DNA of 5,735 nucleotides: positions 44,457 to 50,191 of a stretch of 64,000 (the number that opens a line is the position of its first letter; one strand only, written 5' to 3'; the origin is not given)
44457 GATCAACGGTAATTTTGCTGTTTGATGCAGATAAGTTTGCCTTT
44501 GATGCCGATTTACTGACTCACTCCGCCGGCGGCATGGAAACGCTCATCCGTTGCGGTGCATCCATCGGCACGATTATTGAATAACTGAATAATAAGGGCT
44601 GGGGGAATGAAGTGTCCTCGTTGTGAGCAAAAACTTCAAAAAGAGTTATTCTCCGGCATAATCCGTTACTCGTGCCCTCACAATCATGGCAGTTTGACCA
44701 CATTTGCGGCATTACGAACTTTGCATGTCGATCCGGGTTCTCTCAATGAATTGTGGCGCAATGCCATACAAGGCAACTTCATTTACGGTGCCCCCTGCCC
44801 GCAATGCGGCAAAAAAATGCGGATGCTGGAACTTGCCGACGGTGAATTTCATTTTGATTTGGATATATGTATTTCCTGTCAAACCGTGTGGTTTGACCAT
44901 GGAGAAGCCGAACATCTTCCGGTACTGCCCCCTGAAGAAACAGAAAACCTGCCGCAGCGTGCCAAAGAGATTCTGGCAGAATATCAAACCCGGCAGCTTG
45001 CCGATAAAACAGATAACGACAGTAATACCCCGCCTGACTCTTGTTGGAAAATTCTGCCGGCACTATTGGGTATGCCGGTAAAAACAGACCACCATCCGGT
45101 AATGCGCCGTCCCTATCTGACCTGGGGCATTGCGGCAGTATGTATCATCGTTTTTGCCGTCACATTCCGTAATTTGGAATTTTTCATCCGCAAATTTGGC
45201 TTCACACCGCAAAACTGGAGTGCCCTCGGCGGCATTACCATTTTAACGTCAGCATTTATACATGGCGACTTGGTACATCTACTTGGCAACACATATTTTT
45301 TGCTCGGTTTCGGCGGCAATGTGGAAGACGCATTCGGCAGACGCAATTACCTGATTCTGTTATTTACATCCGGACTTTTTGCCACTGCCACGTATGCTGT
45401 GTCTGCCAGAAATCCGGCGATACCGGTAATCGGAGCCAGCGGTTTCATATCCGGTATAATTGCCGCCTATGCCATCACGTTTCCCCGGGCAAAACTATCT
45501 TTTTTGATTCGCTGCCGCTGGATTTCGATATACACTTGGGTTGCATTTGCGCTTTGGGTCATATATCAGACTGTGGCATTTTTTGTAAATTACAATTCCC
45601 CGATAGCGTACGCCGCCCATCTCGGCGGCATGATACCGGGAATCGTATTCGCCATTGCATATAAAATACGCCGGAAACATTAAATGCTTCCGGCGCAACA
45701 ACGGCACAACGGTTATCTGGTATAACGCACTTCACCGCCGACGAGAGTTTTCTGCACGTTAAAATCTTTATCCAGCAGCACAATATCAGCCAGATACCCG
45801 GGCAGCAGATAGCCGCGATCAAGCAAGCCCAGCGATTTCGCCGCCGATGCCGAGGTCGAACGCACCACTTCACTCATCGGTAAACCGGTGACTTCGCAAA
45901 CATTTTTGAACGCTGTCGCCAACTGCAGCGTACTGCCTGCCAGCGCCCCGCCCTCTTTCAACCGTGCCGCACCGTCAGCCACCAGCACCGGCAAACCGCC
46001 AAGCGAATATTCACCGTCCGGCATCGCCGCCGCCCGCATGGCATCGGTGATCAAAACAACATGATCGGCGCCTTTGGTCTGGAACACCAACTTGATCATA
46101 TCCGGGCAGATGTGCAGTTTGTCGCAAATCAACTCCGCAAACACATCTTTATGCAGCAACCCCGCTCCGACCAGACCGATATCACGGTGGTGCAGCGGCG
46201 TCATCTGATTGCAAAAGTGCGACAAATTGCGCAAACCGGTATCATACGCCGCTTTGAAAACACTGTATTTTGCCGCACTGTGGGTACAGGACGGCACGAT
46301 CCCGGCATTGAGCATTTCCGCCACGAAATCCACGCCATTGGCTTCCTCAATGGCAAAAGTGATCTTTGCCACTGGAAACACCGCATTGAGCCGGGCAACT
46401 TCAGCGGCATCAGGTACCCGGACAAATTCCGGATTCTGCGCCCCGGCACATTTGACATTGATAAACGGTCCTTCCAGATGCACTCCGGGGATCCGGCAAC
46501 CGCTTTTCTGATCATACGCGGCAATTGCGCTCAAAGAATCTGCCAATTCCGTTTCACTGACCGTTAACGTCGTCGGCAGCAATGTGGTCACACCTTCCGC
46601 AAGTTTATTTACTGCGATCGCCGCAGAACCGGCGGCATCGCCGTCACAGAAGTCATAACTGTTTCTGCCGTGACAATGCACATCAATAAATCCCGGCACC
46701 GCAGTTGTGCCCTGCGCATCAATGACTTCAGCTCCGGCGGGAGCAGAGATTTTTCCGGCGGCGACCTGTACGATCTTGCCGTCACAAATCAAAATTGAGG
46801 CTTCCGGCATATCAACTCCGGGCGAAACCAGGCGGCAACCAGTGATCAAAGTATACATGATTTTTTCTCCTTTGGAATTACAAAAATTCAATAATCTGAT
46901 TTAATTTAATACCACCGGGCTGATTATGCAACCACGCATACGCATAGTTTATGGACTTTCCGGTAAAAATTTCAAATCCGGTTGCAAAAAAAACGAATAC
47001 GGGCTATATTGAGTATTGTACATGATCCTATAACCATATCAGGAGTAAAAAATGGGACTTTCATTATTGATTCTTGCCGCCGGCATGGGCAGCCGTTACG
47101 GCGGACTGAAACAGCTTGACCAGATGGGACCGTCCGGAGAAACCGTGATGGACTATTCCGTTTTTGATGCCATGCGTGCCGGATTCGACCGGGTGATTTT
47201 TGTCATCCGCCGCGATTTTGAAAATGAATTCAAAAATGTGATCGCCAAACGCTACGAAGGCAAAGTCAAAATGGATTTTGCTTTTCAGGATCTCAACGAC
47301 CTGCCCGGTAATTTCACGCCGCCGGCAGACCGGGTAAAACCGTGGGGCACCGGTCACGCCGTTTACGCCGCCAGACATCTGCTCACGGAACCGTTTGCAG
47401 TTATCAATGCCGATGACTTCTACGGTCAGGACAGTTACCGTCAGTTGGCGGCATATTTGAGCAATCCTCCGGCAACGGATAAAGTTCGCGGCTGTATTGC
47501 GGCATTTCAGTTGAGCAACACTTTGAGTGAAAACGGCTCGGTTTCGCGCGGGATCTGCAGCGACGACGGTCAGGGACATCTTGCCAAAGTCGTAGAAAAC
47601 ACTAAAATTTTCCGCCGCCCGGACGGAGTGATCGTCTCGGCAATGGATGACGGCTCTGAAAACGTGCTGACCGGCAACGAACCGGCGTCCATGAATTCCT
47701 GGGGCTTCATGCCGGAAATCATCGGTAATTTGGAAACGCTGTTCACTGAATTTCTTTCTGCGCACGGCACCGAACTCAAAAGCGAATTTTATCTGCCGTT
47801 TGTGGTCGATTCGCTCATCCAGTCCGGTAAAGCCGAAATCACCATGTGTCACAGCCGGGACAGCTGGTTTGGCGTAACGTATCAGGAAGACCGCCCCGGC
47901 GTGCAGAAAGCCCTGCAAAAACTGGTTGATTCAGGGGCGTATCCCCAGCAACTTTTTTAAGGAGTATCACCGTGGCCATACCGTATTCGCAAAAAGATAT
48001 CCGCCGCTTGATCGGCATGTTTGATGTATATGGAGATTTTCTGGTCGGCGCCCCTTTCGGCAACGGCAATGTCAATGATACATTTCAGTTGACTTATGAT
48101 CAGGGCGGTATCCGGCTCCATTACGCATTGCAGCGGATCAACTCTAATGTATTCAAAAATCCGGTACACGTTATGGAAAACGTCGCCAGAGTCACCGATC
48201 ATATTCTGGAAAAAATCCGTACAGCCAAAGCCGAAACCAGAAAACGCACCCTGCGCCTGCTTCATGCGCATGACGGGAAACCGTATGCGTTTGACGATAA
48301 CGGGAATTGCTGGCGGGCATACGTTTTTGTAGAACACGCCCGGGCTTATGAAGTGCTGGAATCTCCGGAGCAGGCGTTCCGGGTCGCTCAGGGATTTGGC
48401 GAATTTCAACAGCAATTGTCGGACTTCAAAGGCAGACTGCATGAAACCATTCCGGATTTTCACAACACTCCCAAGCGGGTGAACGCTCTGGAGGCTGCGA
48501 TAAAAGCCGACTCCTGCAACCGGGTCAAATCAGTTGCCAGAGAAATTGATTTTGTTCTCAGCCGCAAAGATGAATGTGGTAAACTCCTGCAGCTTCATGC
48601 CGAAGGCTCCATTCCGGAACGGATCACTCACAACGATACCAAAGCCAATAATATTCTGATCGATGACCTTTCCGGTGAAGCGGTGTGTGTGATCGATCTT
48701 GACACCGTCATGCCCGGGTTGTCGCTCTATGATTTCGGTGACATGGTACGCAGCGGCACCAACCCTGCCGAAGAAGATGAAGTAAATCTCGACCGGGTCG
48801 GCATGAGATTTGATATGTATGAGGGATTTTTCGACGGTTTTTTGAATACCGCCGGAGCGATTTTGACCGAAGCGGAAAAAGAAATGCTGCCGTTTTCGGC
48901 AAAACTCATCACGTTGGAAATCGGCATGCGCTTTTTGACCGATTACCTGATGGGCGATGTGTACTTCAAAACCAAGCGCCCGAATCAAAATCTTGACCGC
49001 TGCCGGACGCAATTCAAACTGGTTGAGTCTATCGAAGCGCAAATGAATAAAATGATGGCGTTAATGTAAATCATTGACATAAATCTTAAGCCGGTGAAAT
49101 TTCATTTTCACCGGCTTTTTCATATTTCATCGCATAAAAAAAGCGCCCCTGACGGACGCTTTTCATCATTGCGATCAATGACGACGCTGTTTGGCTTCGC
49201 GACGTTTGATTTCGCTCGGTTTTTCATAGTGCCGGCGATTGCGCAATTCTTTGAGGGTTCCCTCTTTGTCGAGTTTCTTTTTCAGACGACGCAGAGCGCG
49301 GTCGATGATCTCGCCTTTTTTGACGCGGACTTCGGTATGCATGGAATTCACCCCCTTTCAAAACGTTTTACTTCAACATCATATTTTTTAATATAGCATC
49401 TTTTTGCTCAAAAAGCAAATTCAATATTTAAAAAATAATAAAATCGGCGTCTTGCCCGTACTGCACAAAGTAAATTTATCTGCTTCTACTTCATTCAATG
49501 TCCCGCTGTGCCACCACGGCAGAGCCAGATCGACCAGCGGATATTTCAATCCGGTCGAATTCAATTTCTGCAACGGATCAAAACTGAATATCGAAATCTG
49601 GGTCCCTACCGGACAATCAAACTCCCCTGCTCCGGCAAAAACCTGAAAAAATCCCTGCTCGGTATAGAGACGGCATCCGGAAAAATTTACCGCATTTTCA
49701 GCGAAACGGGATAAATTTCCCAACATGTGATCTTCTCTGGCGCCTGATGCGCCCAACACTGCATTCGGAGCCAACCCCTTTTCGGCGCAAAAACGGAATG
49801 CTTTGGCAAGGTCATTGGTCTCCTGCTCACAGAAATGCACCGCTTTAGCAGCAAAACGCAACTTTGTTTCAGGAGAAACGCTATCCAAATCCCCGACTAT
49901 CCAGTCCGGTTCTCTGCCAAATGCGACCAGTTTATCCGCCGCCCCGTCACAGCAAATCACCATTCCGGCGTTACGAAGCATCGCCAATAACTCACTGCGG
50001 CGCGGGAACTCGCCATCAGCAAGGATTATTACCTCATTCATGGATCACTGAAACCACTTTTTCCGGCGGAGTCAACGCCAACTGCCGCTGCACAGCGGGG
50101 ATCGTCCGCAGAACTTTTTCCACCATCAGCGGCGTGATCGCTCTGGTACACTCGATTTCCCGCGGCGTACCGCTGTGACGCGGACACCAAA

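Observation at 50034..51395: TibC/Aah-like autotransporter O-heptosyltransferase homologue without an autotransporter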

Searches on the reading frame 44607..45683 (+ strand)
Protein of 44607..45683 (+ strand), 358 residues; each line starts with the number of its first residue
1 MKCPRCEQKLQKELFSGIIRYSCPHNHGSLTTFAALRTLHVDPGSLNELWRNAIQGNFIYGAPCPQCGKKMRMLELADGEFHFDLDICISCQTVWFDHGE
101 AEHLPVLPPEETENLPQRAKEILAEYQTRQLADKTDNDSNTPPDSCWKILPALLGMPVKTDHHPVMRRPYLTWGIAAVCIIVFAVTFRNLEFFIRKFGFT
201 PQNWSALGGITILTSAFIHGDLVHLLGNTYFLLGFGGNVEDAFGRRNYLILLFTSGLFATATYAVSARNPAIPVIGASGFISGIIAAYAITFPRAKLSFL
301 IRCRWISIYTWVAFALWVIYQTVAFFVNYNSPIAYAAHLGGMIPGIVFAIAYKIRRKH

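Call 40: search_protein_families(library=pfam, proteins=[window:44607-45683:+], max_evalue=0.0001)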
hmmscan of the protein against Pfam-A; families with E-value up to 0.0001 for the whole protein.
window:44607-45683:+ (358 aa): 2 families
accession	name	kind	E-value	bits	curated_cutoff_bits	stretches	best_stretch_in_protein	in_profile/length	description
PF01694.28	Rhomboid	-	9e-26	91.2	22.6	1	211-351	6-139/143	Rhomboid domain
PF13453.11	Zn_ribbon_TFIIB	-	1e-09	38.1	22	1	64-104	2-38/41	Transcription factor zinc-finger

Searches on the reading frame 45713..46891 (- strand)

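Call 11: search_protein_families(library=pfam, proteins=[window:45713-46891:-], max_evalue=0.001)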
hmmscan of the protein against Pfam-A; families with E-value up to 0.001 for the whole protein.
window:45713-46891:- (392 aa): 2 families
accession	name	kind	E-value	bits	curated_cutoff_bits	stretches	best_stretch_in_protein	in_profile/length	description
PF01979.26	Amidohydro_1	-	3e-16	60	25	1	64-388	2-344/345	Amidohydrolase family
PF07969.17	Amidohydro_3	-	1.2e-12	48.6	29.7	2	336-377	406-448/472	Amidohydrolase family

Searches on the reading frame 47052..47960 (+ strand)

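Call 40: search_protein_families(library=pfam, proteins=[window:47052-47960:+], max_evalue=0.0001)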
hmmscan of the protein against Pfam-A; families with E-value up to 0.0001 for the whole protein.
window:47052-47960:+ (302 aa): 2 families
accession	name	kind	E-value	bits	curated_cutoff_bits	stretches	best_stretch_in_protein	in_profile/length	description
PF00483.29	NTP_transferase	-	1.4e-06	28.6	21.2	1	6-136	3-124/245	Nucleotidyl transferase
PF12804.13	NTP_transf_3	-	1e-05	26.2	27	1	6-56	2-50/160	MobA-like NTP transferase domain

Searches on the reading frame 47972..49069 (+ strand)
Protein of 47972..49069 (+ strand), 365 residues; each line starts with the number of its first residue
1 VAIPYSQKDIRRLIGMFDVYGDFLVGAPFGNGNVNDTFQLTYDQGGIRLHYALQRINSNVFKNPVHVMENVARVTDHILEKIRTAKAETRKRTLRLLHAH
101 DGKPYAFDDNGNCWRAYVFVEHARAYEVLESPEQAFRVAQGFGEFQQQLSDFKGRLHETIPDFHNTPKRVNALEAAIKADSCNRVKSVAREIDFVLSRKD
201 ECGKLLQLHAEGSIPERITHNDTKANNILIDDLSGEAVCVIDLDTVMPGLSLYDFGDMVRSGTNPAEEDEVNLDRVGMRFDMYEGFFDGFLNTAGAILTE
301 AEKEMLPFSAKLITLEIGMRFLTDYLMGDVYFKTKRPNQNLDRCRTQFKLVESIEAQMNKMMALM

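Call 11: search_protein_families(library=pfam, proteins=[window:47972-49069:+], max_evalue=0.001)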
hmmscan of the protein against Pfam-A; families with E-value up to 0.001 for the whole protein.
window:47972-49069:+ (365 aa): 1 family
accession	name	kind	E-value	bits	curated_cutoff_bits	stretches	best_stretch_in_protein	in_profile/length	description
PF01636.29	APH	-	6.5e-16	59.3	23.2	1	28-267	4-218/239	Phosphotransferase enzyme family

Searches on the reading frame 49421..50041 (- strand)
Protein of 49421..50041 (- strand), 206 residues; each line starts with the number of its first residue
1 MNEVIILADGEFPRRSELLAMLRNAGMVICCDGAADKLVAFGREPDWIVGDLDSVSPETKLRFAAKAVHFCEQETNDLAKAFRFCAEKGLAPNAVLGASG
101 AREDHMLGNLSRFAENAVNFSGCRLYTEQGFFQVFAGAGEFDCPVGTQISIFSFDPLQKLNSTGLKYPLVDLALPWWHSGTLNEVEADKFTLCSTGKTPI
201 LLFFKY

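Call 5: search_protein_families(library=pfam, proteins=[window:49421-50041:-], max_evalue=0.01)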
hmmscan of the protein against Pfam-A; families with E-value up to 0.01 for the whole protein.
window:49421-50041:- (206 aa): 4 families
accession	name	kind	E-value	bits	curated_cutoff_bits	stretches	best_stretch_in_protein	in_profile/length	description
PF04263.21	TPK_catalytic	-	1.1e-21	77.3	30.7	1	21-115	4-103/113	Thiamin pyrophosphokinase, catalytic domain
PF21275.2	Thi_PPkinase_C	-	2e-14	53.6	27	1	130-198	1-66/69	Thiamin pyrophosphokinase, substrate-binding domain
PF04265.19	TPK_B1_binding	-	0.0025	17.9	22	1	146-188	11-55/67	Thiamin pyrophosphokinase, vitamin B1 binding domain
PF01973.23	MptE-like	-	0.0049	17.1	34.6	0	17-60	42-84/171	6-hydroxymethylpterin diphosphokinase MptE-like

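Call 6: search_protein_families(library=ncbifam, proteins=[window:49421-50041:-], max_evalue=0.01)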
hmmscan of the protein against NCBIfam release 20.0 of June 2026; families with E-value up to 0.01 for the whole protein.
window:49421-50041:- (206 aa): 2 families
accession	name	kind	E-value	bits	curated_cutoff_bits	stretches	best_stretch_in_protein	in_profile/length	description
TIGR01378.1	thi_PPkinase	equivalog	2.2e-34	118.7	76.4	1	5-194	2-198/206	thiamine diphosphokinase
NF040608.1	division_SteA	equivalog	1.1e-06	27.8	150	1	27-67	193-232/369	putative cytokinetic ring protein SteA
